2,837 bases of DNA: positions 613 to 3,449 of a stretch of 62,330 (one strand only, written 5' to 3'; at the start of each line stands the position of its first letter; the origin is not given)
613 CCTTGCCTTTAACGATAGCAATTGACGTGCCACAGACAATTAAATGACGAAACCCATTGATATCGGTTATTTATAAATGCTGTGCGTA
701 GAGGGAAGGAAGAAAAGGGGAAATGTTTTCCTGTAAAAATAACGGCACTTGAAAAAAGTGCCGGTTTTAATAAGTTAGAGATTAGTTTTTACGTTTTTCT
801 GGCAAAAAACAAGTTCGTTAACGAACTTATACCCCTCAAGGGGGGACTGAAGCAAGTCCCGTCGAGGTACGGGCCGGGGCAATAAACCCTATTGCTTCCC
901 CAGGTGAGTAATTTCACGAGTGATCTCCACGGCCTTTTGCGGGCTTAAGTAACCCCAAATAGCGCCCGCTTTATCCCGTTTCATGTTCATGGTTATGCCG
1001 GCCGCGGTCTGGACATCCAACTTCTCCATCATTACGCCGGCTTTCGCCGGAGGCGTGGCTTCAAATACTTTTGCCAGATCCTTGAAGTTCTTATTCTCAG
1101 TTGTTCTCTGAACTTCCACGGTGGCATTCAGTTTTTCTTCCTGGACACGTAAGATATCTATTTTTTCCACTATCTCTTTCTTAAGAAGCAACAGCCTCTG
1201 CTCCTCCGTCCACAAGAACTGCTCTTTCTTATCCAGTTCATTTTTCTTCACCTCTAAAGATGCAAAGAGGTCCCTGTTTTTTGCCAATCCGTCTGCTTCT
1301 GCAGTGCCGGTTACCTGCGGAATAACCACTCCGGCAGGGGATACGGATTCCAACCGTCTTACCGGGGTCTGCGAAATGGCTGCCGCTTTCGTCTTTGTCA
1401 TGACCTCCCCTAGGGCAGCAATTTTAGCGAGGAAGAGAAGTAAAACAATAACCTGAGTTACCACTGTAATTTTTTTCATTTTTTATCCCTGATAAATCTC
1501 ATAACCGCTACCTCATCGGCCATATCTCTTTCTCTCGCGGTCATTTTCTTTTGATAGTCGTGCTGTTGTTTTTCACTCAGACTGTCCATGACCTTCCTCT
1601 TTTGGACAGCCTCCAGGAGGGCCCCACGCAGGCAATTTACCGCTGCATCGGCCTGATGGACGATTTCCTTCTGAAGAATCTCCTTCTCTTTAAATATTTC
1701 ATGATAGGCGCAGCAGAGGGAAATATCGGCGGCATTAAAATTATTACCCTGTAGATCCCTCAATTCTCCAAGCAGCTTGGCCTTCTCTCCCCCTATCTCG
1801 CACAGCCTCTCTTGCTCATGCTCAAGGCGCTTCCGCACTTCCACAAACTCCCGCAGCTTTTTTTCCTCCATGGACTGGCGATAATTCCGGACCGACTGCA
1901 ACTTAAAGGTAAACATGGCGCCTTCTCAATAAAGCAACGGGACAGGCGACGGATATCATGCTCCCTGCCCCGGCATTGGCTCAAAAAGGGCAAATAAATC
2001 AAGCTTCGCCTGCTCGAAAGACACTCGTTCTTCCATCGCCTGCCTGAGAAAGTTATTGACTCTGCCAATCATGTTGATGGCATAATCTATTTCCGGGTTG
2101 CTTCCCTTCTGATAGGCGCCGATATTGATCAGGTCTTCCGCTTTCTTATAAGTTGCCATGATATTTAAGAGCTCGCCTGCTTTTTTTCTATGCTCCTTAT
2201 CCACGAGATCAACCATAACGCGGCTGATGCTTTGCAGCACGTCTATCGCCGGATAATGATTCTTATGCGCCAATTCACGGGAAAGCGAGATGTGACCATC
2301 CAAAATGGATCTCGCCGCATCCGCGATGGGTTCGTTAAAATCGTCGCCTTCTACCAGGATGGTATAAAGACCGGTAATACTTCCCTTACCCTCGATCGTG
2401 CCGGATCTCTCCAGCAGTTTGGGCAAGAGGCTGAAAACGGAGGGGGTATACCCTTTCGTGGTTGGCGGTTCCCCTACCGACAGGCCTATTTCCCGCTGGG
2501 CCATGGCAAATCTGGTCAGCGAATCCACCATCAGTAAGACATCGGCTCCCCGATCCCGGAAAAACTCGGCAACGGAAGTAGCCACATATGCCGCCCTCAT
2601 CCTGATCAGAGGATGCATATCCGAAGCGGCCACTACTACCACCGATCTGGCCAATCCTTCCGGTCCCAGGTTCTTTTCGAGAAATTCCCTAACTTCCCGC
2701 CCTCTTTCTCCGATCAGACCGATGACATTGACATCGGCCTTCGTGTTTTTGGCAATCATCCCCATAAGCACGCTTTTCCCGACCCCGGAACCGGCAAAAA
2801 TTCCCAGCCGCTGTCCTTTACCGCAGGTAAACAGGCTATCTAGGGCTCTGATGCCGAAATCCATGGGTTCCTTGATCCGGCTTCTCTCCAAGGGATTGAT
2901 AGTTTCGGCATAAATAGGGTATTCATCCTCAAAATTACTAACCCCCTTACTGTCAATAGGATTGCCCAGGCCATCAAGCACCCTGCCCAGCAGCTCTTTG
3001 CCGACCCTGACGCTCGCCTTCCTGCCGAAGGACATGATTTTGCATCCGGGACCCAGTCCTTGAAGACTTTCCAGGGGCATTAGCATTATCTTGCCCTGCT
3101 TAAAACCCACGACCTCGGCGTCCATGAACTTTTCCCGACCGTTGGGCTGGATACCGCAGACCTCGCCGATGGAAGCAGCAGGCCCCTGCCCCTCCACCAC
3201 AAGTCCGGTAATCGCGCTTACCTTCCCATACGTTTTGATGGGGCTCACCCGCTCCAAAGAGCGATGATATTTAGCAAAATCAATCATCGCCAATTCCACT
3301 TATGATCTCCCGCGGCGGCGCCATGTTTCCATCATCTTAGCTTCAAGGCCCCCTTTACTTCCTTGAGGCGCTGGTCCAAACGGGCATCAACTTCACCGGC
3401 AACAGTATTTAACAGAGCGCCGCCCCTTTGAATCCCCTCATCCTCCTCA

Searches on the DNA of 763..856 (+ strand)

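Call 29: build_rna_model(alignment_id=A2, structure=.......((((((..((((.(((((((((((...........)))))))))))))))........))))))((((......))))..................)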
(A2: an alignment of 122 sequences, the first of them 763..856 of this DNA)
Model R1 built from alignment A2 (122 sequences, 103 columns); structure: as given.
model positions 93; base pairs 25; branch points 1; effective number of sequences 2.76; information 0.614 bits per position. Calibrated on 0.2 Mb of random sequence (short: E-values are rough).
structure used (alignment columns):
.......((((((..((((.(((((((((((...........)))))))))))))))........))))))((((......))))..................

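Call 30: search_with_rna_model(model_id=R1, source=window, filters=off, max_evalue=10)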
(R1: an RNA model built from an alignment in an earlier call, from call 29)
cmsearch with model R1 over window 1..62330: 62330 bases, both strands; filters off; matches with E-value up to 10: 6.
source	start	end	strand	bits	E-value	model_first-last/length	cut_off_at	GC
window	763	856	+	66.6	9.8e-12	1-93/93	no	0.37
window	13085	13168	+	65.7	1.5e-11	1-93/93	no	0.5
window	14718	14807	+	59.9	2.6e-10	1-93/93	no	0.41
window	6575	6631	-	16.9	0.33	1-93/93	no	0.37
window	56090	56138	-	10.6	7.1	16-56/93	no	0.63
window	57255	57308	+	10.2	8.8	16-59/93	no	0.46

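Call 35: search_with_rna_model(model_id=R1, sources=[L006, L007, L008, L009, L010, L011, L012, L013, L014, L015, L016, L017, L018, L019, L020, L021, L022, L023, L024, L025, L026, L027, L028, L029, L030, L031, L032, L033, L034, L035, L036, L037, L038, L039, L040, L041, L042, L043, L044, L045, L046, L047, L048, L049, L050, L051, L052, L053, L054, L055, L056, L057, L058, L059, L060, L061, L062, L063, L064, L065, L066, L067, L068, L069, L070, L071, L072, L073, L074, L075, L076, L077, L078, L079, L080, L081, L082, L083, L084, L085, L086, L087, L088, L089, L090, L091, L092, L093, L094, L095, L096, L097, L098, L099, L100, L101, L102, L103, L104, L105], max_evalue=0.01)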
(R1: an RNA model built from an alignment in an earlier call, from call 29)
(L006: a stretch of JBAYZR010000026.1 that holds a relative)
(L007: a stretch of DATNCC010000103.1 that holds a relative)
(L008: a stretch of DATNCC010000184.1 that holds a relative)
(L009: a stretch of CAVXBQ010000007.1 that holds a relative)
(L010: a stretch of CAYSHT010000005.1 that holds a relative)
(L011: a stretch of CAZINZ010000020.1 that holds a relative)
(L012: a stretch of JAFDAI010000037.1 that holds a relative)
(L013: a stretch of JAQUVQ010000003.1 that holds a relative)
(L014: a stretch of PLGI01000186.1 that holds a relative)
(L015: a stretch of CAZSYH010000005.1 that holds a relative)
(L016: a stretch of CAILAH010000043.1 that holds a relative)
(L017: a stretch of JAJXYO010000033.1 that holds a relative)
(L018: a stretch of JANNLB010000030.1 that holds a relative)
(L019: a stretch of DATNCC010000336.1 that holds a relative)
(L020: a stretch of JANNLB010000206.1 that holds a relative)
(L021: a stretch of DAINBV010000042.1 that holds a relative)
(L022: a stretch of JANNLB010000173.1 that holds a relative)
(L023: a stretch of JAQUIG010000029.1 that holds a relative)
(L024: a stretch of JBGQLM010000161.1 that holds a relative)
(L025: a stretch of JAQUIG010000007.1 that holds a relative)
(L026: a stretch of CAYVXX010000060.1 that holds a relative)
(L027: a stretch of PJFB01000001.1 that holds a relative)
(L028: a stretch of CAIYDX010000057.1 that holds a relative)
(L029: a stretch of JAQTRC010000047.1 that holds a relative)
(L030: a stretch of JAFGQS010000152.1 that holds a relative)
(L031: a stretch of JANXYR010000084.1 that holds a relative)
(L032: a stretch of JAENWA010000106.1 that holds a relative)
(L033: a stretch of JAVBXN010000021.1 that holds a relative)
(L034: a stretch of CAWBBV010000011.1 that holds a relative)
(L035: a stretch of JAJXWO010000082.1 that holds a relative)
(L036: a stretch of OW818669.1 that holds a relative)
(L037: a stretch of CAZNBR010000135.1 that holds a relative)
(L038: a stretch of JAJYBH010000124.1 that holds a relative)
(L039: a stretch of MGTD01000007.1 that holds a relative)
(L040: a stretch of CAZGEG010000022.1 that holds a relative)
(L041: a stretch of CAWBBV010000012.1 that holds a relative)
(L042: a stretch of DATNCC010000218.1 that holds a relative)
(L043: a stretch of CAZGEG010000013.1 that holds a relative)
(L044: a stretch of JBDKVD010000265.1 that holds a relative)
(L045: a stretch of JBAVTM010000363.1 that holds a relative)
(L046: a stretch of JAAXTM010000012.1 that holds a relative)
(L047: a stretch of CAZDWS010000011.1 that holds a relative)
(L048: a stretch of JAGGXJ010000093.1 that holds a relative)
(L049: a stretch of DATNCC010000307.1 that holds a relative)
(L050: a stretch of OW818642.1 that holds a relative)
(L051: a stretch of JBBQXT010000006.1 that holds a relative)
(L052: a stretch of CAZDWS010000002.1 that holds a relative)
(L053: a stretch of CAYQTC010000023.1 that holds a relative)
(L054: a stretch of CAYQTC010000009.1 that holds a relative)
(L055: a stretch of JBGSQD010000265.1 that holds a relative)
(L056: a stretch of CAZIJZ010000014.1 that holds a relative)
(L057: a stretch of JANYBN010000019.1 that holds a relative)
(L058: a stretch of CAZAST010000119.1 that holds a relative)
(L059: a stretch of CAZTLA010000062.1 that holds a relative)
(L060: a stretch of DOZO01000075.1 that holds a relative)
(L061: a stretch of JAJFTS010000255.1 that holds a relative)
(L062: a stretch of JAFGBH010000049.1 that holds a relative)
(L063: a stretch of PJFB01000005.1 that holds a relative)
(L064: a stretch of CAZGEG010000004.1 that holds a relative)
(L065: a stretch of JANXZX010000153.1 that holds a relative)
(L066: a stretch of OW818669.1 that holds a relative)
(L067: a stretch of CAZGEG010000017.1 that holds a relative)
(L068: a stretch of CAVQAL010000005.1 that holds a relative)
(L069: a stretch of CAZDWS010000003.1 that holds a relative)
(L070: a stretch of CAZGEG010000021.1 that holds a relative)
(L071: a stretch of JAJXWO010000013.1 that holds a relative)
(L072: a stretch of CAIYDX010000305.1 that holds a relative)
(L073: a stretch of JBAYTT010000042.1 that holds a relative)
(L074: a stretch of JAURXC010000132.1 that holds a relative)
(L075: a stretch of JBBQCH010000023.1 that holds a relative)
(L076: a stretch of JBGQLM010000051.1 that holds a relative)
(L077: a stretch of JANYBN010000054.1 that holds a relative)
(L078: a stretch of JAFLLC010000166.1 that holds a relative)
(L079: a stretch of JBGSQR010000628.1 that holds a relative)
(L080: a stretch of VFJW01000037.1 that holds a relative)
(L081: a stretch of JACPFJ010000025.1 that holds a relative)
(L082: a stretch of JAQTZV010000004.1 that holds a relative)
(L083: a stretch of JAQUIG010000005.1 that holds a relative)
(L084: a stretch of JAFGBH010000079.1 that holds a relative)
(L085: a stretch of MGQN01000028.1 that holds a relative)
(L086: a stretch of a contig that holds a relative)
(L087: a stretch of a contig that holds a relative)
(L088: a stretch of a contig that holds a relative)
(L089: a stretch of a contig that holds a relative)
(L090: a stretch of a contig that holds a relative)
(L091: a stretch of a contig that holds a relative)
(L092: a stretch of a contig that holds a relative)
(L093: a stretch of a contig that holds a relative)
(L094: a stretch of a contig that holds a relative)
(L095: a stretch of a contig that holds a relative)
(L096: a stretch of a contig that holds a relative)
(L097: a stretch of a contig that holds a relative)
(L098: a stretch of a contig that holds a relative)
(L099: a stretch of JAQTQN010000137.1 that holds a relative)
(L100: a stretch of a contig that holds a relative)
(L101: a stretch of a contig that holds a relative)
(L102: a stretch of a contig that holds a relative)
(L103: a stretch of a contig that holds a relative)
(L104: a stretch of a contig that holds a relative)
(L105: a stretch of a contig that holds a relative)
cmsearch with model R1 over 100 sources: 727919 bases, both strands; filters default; matches with E-value up to 0.01: 103.
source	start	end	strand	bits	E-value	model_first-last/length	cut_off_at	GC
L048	4562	4654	+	106.7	3.5e-19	1-93/93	no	0.35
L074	1410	1503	+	105.5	6.4e-19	1-93/93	no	0.33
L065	3947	4040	+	104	1.3e-18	1-93/93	no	0.34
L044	702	795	+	103.8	1.4e-18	1-93/93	no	0.35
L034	5870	5963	+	103.3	1.8e-18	1-93/93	no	0.38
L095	914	1007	-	103.2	1.9e-18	1-93/93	no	0.31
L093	350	443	-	103.1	2e-18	1-93/93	no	0.34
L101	2558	2651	-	102.3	3e-18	1-93/93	no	0.29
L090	3432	3525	+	102.2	3.1e-18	1-93/93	no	0.33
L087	2586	2678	+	102.1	3.3e-18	1-93/93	no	0.37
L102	2061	2154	-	102.1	3.4e-18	1-93/93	no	0.32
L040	5394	5487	+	101.8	3.9e-18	1-93/93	no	0.37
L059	1589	1682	-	101.3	4.9e-18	1-93/93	no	0.34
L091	6141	6234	+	100.2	8.3e-18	1-93/93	no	0.33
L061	3773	3866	+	100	9.4e-18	1-93/93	no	0.36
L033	5027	5120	-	100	9.5e-18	1-93/93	no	0.29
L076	2508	2600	-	100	9.5e-18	1-93/93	no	0.39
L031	303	395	-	99.8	1e-17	1-93/93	no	0.32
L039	7662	7754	+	99.7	1.1e-17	1-93/93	no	0.4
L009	4113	4205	+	99.7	1.1e-17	1-93/93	no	0.34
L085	2749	2842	+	99.7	1.1e-17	1-93/93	no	0.28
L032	2770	2863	-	99.3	1.3e-17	1-93/93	no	0.34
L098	432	525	+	98.5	2e-17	1-93/93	no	0.33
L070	7119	7211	+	97.9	2.6e-17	1-93/93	no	0.35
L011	7065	7158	-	97.7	2.9e-17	1-93/93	no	0.33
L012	1046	1134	-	97.3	3.6e-17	1-93/93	no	0.33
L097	7695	7787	-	97.2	3.7e-17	1-93/93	no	0.32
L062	2098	2190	-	96.7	4.6e-17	1-93/93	no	0.32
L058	1428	1521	-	96.7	4.8e-17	1-93/93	no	0.36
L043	5289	5382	-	96.5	5e-17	1-93/93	no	0.37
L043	6039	6132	-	96.5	5e-17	1-93/93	no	0.37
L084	5303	5395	+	96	6.6e-17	1-93/93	no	0.35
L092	5990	6082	-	96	6.6e-17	1-93/93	no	0.35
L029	3390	3482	-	95.9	6.9e-17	1-93/93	no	0.32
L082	4993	5083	+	95.8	7.3e-17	1-93/93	no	0.34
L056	3904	3995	+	95.7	7.6e-17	1-93/93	no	0.32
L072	6226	6318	-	95.6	8.1e-17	1-93/93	no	0.39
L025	7606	7699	+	95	1e-16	1-93/93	no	0.33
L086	7136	7228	-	94.6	1.3e-16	1-93/93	no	0.42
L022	7071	7162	-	94.4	1.5e-16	1-93/93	no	0.35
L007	306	397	+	94.4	1.5e-16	1-93/93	no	0.39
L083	6329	6422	-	94.3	1.5e-16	1-93/93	no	0.38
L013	7518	7609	-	94.2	1.6e-16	1-93/93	no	0.36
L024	4637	4730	-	93.2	2.5e-16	1-93/93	no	0.38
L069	3093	3184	+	93.2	2.6e-16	1-93/93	no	0.37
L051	7500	7590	-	92.8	3.1e-16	1-93/93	no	0.32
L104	3500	3593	-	92.7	3.3e-16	1-93/93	no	0.39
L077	1367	1459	-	92.5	3.6e-16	1-93/93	no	0.37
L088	5737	5830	-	92.4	3.8e-16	1-93/93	no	0.39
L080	2677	2770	+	91.6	5.6e-16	1-93/93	no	0.36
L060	6858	6951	+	91.3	6.4e-16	1-93/93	no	0.37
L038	7202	7294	-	91.3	6.6e-16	1-93/93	no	0.34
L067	3566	3658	-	91.1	7.1e-16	1-93/93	no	0.35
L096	7860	7954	-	91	7.6e-16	1-93/93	no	0.39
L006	7422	7514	+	90.7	8.7e-16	1-93/93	no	0.43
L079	6489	6583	-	89.4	1.7e-15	1-93/93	no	0.33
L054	5048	5141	-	88.7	2.3e-15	1-93/93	no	0.4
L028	2794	2889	-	88.6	2.4e-15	1-93/93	no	0.28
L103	5185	5268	-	88.4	2.6e-15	1-93/93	no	0.4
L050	2627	2720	-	87.9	3.4e-15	1-93/93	no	0.39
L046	5182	5272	+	87.5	4.2e-15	1-93/93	no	0.35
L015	7318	7401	-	86.7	6.2e-15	1-93/93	no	0.35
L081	1409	1502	+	86.3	7.6e-15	1-93/93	no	0.4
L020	783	875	+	86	8.7e-15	1-93/93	no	0.37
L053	4506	4599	+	85.9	8.9e-15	1-93/93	no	0.32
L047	4607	4690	-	85.5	1.1e-14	1-93/93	no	0.33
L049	6756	6849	-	85.5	1.1e-14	1-93/93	no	0.37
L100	7240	7334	-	84.7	1.6e-14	1-93/93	no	0.42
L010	4701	4794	+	84.7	1.6e-14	1-93/93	no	0.27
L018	5857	5941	+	84.3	2e-14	1-93/93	no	0.39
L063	4028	4111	+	83.9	2.4e-14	1-93/93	no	0.39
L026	7898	7981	+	82.7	4.4e-14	1-93/93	no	0.38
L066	3733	3825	+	82.3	5.3e-14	1-93/93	no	0.42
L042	550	643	+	82.2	5.6e-14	1-93/93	no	0.48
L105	4824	4917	+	81.8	6.7e-14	1-93/93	no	0.39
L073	1606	1698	-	81.5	7.6e-14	1-93/93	no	0.43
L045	632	722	-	80.7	1.1e-13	1-93/93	no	0.33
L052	6294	6385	+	79.7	1.8e-13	1-93/93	no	0.36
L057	7694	7777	+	79.6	1.9e-13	1-93/93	no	0.38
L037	3013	3094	-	78.3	3.7e-13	1-93/93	no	0.41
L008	2773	2863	-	77.5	5.4e-13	1-93/93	no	0.35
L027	6995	7083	+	77.5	5.5e-13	1-93/93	no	0.38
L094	1132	1220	-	77.4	5.8e-13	1-93/93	no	0.43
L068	6305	6388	-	77.1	6.6e-13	1-93/93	no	0.43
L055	2634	2726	-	76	1.1e-12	1-93/93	no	0.4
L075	2848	2937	-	75.9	1.2e-12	1-93/93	no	0.37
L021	6499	6590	+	75.5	1.5e-12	1-93/93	no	0.35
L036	240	345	+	74.3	2.6e-12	1-93/93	no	0.34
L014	6441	6521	+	72.9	5.2e-12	1-93/93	no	0.32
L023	1579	1661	+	71.4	1.1e-11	1-93/93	no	0.36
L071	7143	7236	-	71.4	1.1e-11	1-93/93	no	0.34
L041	396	489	+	71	1.3e-11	1-93/93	no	0.41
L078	5962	6054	-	71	1.3e-11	1-93/93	no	0.34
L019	7577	7666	+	68.9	3.7e-11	1-93/93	no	0.32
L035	3112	3195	+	67.4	7.6e-11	1-93/93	no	0.37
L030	443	526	+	65.2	2.3e-10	1-93/93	no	0.38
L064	4666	4752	+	64.1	3.7e-10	1-93/93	no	0.38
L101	3002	3092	-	62.7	7.4e-10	1-93/93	no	0.37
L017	902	977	-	62.2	9.7e-10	8-85/93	no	0.45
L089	4019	4104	+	61.1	1.6e-09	1-93/93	no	0.31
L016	2107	2190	+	56.9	1.2e-08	1-93/93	no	0.42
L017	1052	1127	-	55.3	2.9e-08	8-85/93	no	0.45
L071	2342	2436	-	38.5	0.0001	1-93/93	no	0.34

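Call 37: search_with_rna_model(model_id=R1, sources=[L125, L126, L127, L128, L129, L130, L131, L132, L133, L134, L135, L136, L137, L138, L139, L140, L141, L142, L143, L144, L145, L146, L147, L148, L149, L150, L151, L152, L153, L154, L155], max_evalue=1)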
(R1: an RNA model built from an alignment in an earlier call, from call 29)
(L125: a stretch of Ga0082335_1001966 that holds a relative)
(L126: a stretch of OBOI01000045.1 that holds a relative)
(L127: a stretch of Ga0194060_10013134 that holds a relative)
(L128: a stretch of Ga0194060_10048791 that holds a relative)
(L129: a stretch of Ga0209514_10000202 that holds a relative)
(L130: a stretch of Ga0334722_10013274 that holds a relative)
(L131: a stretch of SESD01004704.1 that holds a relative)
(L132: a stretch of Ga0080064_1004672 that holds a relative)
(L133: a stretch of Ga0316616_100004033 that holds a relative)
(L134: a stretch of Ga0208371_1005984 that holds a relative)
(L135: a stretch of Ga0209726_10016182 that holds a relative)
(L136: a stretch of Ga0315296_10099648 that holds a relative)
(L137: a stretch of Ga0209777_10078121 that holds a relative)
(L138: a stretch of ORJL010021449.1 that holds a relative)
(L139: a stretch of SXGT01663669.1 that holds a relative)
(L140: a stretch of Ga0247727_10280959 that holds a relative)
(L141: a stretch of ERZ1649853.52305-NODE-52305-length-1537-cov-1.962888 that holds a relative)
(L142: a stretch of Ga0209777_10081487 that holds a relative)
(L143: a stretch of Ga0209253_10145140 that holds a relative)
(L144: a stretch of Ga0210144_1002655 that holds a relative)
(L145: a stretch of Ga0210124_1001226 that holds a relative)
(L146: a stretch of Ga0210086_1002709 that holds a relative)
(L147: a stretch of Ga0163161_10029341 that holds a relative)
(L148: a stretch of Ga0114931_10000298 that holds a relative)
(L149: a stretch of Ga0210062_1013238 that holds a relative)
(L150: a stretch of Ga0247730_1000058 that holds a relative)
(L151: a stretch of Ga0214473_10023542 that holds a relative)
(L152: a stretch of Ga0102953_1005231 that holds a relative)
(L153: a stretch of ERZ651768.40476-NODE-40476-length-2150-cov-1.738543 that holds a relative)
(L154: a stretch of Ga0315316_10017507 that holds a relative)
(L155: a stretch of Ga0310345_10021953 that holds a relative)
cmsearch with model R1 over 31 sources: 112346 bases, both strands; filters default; matches with E-value up to 1: 4.
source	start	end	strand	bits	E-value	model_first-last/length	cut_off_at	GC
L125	1735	1818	+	68.1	8.5e-12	1-93/93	no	0.49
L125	3368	3457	+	55.9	3.3e-09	1-93/93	no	0.39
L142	1297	1380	+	41.4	3.8e-06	1-93/93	no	0.42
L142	1192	1308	-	21.1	0.078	1-93/93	no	0.33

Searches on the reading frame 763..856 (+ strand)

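Call 60: search_protein_families(library=pfam, proteins=[L105:4966-5724:-], max_evalue=0.00001)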
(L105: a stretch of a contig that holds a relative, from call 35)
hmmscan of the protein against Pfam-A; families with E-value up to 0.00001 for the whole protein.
L105:4966-5724:- (252 aa): 1 family
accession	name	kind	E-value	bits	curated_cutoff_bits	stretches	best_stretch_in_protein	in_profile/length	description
PF01966.28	HD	-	5.2e-07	30.4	22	1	28-143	2-114/116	HD domain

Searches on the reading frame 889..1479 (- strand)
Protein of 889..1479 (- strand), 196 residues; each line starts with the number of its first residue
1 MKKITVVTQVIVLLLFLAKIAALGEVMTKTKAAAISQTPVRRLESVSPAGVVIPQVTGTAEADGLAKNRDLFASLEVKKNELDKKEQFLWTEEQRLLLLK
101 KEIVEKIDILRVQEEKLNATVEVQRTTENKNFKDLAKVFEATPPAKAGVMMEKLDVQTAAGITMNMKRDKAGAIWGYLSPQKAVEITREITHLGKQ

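Call 11: search_protein_families(library=pfam, proteins=[window:889-1479:-])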
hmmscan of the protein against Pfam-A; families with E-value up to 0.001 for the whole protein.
window:889-1479:- (196 aa): 1 family
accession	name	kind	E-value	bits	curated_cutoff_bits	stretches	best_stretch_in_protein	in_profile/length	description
PF03448.22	MgtE_N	-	0.00091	20.2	25.9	0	133-190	16-73/102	MgtE intracellular N domain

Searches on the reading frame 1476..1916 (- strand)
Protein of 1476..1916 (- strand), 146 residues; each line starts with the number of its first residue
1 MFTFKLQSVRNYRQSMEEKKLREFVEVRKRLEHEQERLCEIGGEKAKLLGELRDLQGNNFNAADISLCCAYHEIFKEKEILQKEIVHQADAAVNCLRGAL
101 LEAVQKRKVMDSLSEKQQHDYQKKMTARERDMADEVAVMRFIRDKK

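Call 11: search_protein_families(library=pfam, proteins=[window:1476-1916:-])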
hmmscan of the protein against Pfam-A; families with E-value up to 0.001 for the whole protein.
window:1476-1916:- (146 aa): 1 family
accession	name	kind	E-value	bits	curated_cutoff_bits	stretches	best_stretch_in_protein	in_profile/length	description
PF02050.21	FliJ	-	4.4e-13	50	28.4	1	19-141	2-123/123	Flagellar FliJ protein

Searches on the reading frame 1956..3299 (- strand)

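Call 11: search_protein_families(library=pfam, proteins=[window:1956-3299:-])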
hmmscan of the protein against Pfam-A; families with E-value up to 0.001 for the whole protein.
window:1956-3299:- (447 aa): 3 families
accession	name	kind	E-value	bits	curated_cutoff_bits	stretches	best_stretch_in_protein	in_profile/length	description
PF00006.31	ATP-synt_ab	-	3.6e-91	305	29.5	1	149-359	1-213/213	ATP synthase alpha/beta family, nucleotide-binding domain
PF18269.6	T3SS_ATPase_C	-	2.3e-26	91.9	22.7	1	366-432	1-67/72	T3SS EscN ATPase C-terminal domain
PF02874.29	ATP-synt_ab_N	-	3e-05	24.9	20.9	1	27-89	1-66/69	ATP synthase alpha/beta family, beta-barrel domain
